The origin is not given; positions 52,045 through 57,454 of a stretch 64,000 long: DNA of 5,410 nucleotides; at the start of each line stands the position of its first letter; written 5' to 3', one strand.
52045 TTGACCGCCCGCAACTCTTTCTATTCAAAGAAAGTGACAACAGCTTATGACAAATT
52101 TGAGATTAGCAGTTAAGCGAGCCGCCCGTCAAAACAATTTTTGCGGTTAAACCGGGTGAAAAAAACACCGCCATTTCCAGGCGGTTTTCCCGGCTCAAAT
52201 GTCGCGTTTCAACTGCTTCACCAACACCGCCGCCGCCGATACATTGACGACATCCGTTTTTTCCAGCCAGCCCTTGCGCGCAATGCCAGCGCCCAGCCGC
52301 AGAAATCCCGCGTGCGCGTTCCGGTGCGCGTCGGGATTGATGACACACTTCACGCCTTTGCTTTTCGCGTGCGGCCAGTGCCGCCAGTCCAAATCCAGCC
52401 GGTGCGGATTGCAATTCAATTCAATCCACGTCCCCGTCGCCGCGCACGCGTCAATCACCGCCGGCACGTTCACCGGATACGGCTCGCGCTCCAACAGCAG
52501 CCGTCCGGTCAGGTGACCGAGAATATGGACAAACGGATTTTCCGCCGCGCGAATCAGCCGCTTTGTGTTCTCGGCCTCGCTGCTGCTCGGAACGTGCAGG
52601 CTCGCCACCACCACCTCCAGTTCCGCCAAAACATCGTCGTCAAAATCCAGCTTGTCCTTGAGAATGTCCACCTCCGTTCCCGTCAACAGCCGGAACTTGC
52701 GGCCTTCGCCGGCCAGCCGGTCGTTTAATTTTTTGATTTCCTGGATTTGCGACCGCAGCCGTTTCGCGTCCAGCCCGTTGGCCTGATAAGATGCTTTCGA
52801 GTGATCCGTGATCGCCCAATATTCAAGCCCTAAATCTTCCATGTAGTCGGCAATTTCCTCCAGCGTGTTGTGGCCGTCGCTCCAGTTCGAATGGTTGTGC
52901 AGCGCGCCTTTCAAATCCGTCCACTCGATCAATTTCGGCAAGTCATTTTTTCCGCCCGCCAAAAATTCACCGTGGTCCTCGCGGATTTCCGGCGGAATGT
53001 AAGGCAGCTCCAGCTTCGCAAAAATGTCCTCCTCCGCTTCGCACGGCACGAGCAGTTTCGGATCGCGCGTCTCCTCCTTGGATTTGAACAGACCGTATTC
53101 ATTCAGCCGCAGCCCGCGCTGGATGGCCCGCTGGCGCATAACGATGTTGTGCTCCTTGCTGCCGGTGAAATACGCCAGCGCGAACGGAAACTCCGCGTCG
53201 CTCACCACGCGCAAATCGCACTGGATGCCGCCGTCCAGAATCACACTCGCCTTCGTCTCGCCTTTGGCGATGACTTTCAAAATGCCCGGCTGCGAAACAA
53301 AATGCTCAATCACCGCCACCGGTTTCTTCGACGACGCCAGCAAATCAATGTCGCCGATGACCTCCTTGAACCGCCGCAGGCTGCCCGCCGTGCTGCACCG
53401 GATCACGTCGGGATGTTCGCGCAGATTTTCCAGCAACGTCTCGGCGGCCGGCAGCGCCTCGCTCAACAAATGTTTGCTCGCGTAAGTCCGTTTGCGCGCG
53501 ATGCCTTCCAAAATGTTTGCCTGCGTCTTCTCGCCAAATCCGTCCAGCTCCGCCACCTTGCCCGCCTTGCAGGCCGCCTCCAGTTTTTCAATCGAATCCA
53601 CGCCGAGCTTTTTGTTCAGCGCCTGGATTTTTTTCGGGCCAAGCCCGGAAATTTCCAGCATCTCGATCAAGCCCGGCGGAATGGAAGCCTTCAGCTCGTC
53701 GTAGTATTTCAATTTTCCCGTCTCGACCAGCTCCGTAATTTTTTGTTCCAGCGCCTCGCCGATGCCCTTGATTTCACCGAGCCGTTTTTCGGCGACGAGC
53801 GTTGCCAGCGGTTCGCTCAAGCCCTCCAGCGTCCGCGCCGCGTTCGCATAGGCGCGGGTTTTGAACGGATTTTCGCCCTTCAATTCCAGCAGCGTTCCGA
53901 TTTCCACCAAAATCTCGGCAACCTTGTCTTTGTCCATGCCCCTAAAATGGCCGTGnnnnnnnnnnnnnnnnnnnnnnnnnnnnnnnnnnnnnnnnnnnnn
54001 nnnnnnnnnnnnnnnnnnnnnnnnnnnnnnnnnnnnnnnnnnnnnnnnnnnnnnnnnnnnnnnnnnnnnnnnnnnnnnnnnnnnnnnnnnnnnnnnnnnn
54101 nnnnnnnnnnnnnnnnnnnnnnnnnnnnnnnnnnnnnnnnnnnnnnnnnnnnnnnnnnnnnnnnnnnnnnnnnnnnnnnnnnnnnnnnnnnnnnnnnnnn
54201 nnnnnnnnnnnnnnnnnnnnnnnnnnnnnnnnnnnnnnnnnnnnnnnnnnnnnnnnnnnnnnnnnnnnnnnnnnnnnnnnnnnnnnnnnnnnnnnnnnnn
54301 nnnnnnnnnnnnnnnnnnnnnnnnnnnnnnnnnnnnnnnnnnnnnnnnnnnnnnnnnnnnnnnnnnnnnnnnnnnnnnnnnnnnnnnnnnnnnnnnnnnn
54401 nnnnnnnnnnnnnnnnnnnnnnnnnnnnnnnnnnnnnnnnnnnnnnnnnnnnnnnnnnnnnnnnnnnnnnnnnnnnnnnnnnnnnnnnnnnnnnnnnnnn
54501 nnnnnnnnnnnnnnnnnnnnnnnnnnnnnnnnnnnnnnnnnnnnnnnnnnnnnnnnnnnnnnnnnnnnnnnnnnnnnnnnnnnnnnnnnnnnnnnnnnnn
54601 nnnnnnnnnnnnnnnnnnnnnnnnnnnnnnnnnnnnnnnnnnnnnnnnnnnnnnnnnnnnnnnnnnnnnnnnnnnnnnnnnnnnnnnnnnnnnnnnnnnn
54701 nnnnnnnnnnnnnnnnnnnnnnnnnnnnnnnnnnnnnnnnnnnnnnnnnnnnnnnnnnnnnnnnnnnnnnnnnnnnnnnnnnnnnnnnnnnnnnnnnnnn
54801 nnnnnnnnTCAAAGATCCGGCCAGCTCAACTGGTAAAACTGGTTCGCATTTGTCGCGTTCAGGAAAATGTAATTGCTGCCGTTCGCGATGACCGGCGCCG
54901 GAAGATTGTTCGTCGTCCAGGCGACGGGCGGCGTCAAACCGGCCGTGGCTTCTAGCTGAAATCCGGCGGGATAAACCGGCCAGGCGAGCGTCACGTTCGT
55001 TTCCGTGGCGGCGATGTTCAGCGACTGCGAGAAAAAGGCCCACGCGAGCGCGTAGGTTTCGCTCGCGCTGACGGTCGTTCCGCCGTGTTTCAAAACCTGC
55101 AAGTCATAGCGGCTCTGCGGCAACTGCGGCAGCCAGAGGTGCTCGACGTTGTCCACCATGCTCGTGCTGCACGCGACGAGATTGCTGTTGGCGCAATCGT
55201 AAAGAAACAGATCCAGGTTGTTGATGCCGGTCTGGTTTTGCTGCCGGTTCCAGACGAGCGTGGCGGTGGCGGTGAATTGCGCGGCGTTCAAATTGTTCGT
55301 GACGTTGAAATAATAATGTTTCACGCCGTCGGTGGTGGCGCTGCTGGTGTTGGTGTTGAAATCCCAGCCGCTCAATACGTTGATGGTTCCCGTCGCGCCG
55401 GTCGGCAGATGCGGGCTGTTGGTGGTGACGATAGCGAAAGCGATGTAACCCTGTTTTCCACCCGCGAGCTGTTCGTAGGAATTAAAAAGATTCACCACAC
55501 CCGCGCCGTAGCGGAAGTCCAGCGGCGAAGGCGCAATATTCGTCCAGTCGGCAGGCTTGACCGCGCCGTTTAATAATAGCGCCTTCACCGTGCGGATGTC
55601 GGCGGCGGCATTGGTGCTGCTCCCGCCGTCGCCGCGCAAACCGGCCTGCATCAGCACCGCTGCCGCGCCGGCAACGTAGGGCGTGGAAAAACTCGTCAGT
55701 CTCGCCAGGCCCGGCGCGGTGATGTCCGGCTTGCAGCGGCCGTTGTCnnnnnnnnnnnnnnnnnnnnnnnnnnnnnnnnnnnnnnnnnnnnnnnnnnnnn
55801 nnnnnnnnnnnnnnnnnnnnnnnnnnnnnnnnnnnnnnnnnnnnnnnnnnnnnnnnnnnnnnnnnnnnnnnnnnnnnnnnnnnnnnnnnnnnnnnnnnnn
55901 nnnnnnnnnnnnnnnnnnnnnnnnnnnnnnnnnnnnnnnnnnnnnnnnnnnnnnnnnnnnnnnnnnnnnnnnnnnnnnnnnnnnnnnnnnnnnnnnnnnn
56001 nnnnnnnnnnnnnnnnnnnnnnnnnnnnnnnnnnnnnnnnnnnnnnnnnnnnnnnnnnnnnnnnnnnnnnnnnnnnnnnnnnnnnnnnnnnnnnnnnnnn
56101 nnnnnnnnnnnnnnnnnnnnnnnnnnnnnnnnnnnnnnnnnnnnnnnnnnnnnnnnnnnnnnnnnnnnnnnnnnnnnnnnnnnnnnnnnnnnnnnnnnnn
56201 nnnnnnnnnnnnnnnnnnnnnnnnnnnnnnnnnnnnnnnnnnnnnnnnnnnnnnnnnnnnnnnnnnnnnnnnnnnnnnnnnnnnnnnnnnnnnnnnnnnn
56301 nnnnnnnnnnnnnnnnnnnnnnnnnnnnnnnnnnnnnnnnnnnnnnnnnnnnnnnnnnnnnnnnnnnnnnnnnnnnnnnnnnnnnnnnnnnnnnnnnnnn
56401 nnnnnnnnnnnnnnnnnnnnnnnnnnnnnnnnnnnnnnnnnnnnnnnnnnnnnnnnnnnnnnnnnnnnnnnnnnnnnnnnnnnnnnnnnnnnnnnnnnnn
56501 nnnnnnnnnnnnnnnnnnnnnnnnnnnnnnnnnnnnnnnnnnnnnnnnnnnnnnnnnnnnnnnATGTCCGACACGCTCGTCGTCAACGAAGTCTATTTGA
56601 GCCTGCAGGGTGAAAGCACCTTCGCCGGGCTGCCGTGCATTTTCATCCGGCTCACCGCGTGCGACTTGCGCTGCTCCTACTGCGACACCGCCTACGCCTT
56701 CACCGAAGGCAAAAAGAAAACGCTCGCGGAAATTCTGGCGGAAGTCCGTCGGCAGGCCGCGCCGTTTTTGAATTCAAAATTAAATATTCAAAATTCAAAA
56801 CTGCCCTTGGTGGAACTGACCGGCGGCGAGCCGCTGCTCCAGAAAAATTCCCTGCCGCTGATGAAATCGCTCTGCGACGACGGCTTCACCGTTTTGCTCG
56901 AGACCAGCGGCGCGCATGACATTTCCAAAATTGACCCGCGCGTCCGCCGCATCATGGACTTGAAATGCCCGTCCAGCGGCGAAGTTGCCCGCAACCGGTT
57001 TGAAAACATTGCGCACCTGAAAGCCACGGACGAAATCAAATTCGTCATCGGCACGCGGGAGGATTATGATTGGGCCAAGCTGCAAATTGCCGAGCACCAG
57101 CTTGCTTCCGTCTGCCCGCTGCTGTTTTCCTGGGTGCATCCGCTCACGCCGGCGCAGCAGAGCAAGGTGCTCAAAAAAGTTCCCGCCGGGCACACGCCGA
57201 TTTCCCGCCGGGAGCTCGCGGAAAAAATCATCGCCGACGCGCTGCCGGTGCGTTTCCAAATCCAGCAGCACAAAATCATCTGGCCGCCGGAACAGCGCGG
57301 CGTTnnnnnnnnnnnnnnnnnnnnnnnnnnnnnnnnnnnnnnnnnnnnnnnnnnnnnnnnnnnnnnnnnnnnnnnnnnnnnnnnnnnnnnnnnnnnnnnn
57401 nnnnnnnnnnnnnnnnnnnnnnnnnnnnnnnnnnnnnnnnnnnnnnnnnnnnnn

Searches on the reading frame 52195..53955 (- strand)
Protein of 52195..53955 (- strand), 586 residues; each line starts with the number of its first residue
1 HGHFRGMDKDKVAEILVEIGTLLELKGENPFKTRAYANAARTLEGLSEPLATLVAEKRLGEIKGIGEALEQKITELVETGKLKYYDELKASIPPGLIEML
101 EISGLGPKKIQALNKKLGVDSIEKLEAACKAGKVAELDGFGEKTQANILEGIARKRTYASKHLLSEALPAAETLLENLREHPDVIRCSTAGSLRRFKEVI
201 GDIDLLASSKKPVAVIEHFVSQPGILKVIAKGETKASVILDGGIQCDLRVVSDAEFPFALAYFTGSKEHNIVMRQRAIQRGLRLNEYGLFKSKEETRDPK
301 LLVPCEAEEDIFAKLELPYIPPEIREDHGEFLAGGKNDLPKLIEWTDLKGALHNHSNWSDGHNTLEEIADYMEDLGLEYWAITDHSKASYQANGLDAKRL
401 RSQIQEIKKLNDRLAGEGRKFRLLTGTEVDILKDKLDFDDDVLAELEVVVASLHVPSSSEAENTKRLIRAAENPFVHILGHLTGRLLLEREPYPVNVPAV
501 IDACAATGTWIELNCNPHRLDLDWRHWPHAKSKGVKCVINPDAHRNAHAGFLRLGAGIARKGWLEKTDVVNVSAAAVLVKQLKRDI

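Call 40: search_protein_families(library=pfam, proteins=[window:52195-53955:-], max_evalue=0.001)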
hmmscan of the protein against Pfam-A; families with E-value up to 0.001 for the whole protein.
window:52195-53955:- (586 aa): 4 families
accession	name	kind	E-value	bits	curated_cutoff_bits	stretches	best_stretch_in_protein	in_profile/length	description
PF14791.11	DNA_pol_B_thumb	-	1.3e-24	86.3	25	1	259-326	1-63/63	DNA polymerase beta thumb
PF14716.13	HHH_8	-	9.4e-21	74.4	30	1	7-82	1-73/73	Helix-hairpin-helix domain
PF14520.12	HHH_5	-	1.1e-12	48.6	27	1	98-152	3-55/57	Helix-hairpin-helix domain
PF02811.25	PHP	-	2.2e-07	31.8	26.4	1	352-461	2-71/164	PHP domain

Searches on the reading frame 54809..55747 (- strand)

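Call 40: search_protein_families(library=pfam, proteins=[window:54809-55747:-], max_evalue=0.001)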
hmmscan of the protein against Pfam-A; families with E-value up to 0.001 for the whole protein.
window:54809-55747:- (312 aa): 1 family
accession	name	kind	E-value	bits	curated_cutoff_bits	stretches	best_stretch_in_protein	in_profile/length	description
PF00082.27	Peptidase_S8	-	7.1e-05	22.7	21.8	1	18-83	239-288/288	Subtilase family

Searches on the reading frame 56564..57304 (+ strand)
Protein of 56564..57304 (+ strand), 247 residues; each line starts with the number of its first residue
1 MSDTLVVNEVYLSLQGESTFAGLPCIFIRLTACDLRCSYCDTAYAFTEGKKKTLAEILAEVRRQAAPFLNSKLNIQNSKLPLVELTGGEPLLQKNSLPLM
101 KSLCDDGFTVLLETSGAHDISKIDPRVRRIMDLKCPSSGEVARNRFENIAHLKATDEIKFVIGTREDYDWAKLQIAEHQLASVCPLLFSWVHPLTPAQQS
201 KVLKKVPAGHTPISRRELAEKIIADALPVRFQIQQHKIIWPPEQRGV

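Call 40: search_protein_families(library=pfam, proteins=[window:56564-57304:+], max_evalue=0.001)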
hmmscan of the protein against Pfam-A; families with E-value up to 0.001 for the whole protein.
window:56564-57304:+ (247 aa): 1 family
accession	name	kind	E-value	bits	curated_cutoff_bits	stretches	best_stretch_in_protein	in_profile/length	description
PF04055.27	Radical_SAM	-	1e-07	32.7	29.5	1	31-119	5-90/166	Radical SAM superfamily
